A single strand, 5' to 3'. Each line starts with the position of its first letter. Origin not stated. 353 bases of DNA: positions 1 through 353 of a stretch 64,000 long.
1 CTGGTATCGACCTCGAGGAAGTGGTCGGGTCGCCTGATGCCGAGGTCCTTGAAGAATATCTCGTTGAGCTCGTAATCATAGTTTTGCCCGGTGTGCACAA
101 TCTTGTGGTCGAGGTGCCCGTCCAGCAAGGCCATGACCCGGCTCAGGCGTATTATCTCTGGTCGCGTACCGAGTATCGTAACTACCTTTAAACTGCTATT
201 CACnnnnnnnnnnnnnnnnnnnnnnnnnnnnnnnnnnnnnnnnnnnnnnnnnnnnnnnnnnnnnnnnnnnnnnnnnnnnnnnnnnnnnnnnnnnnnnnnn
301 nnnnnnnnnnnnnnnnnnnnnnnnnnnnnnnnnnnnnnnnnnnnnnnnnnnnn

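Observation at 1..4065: Complete CapE/CapF/CapG (FnlABC)-type UDP-L-FucNAc module plus a WbuX amidotransferase in an archaeon: a candidate acetamidino-sugar (L-FucNAm-like) pathway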

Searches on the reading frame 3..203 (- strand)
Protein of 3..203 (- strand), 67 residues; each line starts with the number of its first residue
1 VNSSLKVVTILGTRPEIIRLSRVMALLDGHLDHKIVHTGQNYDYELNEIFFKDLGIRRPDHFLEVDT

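Call 6: search_protein_families(library=ncbifam, proteins=[window:3-203:-], max_evalue=0.001)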
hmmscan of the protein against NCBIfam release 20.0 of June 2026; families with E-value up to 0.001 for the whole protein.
window:3-203:- (67 aa): 1 family
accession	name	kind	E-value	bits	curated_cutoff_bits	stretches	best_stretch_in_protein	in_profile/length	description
TIGR00236.1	wecB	equivalog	1.4e-11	44.2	210.15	1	5-65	1-60/366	non-hydrolyzing UDP-N-acetylglucosamine 2-epimerase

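Call 7: search_protein_families(library=pfam, proteins=[window:3-203:-], max_evalue=0.001)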
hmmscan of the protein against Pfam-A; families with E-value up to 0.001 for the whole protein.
window:3-203:- (67 aa): 1 family
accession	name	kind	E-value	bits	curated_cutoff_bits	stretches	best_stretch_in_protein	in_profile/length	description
PF02350.25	Epimerase_2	-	9.4e-08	31.7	30.6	1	29-66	7-44/347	UDP-N-acetylglucosamine 2-epimerase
